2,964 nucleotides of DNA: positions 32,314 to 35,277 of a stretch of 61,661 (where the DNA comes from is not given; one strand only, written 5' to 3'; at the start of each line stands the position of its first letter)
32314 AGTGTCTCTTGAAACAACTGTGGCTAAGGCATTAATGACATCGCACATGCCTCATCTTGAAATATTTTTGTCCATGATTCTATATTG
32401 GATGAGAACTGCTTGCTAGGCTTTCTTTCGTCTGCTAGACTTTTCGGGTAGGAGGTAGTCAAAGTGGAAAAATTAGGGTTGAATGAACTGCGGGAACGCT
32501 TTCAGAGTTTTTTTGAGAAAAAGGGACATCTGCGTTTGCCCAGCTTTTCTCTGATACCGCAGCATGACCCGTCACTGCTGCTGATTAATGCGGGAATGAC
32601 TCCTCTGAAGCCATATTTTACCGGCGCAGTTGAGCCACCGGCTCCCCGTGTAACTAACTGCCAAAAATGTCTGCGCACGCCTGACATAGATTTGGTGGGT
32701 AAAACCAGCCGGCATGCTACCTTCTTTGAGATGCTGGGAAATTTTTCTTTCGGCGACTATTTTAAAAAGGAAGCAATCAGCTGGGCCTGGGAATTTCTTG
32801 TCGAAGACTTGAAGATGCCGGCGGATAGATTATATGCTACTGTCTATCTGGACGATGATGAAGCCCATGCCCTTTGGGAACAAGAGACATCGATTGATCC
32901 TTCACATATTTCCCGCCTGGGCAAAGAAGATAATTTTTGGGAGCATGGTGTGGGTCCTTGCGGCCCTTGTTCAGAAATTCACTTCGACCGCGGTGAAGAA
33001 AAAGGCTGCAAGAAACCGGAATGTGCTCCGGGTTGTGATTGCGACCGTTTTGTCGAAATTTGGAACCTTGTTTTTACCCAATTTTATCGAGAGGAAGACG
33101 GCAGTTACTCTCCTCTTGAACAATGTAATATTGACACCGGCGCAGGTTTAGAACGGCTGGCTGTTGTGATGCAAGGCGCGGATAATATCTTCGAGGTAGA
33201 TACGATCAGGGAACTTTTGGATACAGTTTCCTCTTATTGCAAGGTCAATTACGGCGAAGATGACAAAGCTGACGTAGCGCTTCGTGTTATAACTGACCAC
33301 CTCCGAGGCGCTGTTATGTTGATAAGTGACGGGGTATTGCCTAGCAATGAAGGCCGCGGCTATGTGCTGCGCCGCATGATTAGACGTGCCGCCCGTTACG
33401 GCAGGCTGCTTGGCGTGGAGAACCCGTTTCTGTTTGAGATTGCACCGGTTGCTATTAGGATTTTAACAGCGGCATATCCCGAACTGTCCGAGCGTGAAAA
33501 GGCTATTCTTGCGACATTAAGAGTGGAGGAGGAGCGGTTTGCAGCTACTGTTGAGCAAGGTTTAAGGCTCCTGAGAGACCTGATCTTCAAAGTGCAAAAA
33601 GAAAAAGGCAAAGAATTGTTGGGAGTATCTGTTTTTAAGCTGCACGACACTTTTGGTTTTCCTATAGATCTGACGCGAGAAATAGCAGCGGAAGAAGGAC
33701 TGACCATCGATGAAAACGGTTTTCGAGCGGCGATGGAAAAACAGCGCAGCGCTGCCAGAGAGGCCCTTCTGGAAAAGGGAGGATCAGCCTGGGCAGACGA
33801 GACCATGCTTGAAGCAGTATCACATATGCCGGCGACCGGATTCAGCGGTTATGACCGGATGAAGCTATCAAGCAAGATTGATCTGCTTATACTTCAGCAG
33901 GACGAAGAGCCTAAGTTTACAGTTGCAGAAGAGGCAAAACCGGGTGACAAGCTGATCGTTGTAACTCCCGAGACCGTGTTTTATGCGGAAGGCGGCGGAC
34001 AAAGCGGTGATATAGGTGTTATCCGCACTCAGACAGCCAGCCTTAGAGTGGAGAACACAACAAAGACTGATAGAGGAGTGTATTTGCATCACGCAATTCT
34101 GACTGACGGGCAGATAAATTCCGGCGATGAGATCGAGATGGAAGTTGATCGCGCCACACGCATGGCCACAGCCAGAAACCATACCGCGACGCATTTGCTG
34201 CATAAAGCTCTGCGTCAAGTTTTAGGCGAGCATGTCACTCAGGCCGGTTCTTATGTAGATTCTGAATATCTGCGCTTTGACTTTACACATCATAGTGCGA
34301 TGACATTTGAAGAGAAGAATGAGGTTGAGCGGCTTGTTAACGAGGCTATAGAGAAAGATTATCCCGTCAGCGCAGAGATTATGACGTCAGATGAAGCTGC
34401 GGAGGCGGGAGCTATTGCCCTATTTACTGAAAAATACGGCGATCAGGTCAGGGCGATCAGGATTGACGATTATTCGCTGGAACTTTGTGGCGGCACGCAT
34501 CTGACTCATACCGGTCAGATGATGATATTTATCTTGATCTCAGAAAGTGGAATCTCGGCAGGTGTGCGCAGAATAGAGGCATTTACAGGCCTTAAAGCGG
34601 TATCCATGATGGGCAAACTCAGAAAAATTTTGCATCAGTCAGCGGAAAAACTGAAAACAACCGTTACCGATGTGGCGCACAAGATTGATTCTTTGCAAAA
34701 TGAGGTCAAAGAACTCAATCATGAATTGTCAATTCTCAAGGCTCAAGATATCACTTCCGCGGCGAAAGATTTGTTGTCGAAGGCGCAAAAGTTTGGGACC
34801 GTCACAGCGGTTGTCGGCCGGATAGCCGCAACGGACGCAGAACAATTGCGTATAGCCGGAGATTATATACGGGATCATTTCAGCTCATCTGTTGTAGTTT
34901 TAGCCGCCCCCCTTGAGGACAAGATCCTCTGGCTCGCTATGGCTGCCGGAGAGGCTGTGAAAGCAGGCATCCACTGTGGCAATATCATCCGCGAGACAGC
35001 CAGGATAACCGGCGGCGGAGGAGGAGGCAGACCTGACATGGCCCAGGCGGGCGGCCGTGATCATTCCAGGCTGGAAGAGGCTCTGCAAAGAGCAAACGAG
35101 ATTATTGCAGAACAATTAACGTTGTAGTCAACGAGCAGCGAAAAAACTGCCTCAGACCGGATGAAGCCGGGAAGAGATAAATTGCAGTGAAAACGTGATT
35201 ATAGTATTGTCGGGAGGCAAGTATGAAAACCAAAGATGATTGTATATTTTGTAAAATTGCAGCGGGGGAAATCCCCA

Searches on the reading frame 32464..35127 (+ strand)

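Call 56: search_protein_families(library=pfam, proteins=[window:32464-35127:+], max_evalue=0.001)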
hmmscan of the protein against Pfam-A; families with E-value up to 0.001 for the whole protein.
window:32464-35127:+ (887 aa): 3 families
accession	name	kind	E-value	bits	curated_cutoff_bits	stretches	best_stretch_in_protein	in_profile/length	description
PF01411.24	tRNA-synt_2c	-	3.3e-188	627.1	30.3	1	8-563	1-550/552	tRNA synthetases class II (A)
PF02272.25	DHHA1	-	6.6e-17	62.3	25.9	1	782-883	4-102/102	DHHA1 domain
PF07973.19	tRNA_SAD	-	2.3e-12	47.1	24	1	662-705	1-44/44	Threonyl and Alanyl tRNA synthetase second additional domain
